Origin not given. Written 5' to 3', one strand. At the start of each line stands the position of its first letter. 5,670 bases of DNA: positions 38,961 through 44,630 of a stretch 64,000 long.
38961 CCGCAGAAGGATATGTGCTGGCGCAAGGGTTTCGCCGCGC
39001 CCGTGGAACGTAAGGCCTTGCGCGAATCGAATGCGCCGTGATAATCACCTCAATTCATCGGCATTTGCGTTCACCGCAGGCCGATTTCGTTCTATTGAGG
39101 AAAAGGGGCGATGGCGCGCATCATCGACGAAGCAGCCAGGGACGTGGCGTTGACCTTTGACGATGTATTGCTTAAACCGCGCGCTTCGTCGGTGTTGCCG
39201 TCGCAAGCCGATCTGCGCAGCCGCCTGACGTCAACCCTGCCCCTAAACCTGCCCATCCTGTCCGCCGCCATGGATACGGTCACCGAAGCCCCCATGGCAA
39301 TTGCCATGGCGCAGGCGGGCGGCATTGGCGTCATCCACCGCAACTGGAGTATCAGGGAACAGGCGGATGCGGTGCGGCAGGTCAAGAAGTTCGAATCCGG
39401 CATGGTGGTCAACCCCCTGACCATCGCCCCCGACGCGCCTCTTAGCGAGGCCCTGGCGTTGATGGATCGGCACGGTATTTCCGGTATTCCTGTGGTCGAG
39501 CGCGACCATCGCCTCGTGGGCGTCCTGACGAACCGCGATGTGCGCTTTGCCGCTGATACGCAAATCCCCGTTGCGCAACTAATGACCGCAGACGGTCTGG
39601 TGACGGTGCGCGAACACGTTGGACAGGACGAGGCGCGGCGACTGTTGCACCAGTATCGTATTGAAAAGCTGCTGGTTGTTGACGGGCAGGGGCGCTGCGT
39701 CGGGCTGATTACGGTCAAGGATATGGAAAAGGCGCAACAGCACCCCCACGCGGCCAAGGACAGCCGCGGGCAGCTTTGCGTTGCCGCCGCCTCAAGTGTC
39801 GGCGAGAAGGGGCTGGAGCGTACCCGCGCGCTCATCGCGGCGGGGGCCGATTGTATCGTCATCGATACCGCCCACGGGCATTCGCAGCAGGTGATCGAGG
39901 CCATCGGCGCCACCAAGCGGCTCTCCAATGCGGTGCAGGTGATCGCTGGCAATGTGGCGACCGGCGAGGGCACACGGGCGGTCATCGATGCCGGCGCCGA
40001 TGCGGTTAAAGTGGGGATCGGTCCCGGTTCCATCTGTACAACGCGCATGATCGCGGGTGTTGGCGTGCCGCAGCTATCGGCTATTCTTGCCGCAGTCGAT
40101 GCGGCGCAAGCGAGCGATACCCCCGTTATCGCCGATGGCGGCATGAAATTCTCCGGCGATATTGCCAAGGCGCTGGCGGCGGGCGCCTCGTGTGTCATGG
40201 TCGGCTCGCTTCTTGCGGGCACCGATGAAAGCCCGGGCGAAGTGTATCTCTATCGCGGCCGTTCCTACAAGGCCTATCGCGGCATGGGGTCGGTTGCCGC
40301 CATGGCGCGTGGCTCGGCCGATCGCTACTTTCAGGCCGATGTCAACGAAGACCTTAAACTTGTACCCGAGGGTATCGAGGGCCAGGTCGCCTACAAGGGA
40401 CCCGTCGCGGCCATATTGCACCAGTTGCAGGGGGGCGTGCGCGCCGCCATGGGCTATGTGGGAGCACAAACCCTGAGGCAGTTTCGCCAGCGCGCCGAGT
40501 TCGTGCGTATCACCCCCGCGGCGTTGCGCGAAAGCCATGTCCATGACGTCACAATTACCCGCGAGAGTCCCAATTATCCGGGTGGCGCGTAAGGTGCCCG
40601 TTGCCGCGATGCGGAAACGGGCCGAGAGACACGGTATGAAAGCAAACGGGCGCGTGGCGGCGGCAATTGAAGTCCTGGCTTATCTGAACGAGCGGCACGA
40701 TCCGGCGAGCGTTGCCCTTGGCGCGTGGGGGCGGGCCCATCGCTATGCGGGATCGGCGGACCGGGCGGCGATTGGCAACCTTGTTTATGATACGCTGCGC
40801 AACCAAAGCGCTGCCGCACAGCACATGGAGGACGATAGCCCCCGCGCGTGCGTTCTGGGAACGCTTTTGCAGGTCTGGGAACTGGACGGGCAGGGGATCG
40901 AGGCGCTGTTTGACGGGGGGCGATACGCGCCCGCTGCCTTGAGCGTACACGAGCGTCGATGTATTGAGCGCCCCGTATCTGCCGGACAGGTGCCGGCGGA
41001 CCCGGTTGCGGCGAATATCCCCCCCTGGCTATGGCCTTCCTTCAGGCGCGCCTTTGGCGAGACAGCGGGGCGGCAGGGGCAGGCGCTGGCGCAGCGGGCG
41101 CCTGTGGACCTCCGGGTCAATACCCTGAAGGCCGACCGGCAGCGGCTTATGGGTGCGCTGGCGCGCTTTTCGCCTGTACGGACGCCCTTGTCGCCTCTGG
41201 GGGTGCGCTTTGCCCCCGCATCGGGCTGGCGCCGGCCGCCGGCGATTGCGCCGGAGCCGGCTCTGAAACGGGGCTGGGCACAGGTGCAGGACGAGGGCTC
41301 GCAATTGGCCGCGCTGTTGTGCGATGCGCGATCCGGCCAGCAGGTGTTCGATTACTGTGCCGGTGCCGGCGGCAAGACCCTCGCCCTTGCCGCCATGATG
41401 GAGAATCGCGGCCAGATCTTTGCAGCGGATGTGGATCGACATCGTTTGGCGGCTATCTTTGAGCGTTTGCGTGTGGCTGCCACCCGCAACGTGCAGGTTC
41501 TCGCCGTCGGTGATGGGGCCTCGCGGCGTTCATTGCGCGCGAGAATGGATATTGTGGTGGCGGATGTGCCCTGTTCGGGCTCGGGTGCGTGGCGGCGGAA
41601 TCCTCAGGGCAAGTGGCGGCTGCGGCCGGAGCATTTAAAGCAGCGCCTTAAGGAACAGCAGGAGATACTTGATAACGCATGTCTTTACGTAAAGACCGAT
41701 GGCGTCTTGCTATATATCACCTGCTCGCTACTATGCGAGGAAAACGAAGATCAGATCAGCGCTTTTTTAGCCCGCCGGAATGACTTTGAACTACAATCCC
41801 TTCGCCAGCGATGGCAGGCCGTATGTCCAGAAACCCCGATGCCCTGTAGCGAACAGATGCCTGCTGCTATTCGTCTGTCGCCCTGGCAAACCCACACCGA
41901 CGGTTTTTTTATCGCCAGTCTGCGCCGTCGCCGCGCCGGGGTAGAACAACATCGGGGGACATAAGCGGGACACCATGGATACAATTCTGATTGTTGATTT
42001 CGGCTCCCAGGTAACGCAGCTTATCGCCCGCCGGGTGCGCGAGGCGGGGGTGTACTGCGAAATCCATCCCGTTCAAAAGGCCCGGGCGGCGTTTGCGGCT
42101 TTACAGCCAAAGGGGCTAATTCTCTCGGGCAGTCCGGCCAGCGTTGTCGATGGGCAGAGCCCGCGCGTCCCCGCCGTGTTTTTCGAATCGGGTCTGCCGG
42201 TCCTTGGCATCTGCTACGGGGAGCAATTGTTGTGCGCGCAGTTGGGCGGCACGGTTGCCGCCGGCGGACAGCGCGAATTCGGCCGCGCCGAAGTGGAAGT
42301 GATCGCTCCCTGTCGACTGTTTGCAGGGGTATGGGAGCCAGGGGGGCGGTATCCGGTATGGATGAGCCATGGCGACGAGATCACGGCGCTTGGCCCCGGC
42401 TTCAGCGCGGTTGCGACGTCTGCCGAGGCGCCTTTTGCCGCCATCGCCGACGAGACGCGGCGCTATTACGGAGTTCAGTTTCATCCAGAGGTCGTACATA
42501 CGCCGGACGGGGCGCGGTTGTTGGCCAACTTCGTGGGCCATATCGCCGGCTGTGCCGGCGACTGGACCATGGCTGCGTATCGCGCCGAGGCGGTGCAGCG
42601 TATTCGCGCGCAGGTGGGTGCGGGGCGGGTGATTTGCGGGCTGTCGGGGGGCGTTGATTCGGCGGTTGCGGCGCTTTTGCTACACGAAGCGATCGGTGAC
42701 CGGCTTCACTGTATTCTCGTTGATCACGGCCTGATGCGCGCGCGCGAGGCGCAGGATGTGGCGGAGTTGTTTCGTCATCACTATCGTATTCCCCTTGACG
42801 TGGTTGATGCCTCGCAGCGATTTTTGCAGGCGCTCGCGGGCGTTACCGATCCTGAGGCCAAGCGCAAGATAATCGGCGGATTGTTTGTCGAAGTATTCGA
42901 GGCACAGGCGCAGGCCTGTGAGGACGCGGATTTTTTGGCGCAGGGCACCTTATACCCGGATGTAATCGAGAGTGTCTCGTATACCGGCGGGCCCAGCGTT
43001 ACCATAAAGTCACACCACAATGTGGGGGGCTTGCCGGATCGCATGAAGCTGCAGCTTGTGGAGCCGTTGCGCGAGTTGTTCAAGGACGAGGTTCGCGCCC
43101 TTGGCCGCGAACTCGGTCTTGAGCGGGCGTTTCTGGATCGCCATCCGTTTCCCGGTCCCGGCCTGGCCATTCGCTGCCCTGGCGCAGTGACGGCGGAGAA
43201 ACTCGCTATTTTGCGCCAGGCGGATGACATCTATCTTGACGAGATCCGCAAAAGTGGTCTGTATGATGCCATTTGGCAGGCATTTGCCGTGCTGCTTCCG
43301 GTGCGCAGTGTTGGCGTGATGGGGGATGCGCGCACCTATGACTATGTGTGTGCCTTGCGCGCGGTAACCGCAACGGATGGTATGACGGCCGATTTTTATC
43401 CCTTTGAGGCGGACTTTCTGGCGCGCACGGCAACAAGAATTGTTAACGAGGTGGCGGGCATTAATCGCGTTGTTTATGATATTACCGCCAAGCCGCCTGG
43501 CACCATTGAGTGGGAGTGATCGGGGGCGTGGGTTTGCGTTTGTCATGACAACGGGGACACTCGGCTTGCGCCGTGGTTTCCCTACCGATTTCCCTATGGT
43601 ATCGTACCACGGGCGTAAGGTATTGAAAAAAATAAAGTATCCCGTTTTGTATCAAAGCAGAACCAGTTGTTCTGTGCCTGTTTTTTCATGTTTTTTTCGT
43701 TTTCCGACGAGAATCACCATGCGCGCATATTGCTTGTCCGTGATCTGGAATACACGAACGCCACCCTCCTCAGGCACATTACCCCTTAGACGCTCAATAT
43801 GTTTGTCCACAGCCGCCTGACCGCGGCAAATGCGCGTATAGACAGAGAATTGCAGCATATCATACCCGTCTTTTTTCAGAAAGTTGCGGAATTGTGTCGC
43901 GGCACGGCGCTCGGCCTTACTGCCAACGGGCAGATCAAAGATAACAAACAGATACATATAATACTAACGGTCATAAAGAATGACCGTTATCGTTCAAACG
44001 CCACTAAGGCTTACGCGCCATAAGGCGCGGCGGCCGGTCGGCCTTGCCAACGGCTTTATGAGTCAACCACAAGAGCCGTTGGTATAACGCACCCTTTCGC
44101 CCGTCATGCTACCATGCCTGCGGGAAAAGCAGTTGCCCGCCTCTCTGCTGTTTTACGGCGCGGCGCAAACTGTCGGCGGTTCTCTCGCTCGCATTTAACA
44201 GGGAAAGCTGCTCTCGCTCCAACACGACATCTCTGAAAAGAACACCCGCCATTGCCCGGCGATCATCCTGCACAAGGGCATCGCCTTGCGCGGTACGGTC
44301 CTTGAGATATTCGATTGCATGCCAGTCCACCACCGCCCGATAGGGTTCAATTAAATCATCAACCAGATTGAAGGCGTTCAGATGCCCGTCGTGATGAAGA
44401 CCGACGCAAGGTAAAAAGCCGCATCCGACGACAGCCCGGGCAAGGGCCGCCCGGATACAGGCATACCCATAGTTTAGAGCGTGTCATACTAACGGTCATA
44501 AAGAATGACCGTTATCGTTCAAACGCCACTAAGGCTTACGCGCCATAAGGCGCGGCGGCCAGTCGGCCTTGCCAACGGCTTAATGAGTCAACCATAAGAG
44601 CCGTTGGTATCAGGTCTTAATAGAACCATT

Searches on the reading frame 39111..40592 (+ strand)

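Call 42: search_protein_families(library=pfam, proteins=[window:39111-40592:+], max_evalue=0.001)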
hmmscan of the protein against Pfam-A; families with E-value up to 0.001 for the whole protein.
window:39111-40592:+ (493 aa): 5 families
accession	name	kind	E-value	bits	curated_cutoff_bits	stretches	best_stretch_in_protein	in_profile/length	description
PF00478.31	IMPDH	-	1.6e-152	507.9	25.6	1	13-478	1-345/345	IMP dehydrogenase / GMP reductase domain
PF00571.33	CBS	-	3.9e-23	82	24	2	98-147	5-54/57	CBS domain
PF03060.21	NMO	-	3e-10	40.4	28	1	267-380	128-237/331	Nitronate monooxygenase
PF01070.24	FMN_dh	-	0.00013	21.5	24.9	1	282-366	226-303/350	FMN-dependent dehydrogenase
PF00977.27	His_biosynth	-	0.00035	20.5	23.6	0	230-368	80-222/228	Histidine biosynthesis protein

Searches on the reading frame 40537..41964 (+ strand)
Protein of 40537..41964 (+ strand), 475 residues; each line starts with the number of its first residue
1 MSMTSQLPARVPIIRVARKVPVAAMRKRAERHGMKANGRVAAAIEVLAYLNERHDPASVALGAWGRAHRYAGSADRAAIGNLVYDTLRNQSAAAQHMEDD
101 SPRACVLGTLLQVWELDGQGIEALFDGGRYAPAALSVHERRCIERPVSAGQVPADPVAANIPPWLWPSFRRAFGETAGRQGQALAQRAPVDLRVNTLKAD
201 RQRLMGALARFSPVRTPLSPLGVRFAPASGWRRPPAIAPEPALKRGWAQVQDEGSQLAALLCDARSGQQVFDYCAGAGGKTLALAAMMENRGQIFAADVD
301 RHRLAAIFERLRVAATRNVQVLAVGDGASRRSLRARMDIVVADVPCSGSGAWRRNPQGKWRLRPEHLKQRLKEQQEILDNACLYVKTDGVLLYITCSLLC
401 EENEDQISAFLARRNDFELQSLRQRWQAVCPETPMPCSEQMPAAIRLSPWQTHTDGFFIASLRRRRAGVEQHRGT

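Call 42: search_protein_families(library=pfam, proteins=[window:40537-41964:+], max_evalue=0.001)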
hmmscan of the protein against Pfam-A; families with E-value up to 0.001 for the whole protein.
window:40537-41964:+ (475 aa): 3 families
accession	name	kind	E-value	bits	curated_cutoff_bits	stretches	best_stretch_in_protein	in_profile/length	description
PF01189.24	Methyltr_RsmB-F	-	8.4e-44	150.1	27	1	263-463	5-199/199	16S rRNA methyltransferase RsmB/F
PF22458.1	RsmF-B_ferredox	-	2e-07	31.5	27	1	162-210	2-50/74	Methyltr_RsmF/B-like, ferredoxin-like domain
PF09445.16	Methyltransf_15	-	0.00028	20.9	22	1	269-385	3-121/165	RNA cap guanine-N2 methyltransferase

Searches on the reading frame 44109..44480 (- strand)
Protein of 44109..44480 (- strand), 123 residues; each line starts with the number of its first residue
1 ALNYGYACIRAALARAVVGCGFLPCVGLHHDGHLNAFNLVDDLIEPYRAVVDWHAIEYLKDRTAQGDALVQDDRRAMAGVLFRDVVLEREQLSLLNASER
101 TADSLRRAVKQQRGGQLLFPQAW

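Call 5: search_protein_families(library=pfam, proteins=[window:44109-44480:-], max_evalue=0.01)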
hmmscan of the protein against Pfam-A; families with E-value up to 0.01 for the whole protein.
window:44109-44480:- (123 aa): 1 family
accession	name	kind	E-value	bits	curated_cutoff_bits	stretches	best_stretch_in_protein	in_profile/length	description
PF01867.21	Cas_Cas1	-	2.3e-09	37.2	22.3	1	2-74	192-265/283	CRISPR associated protein Cas1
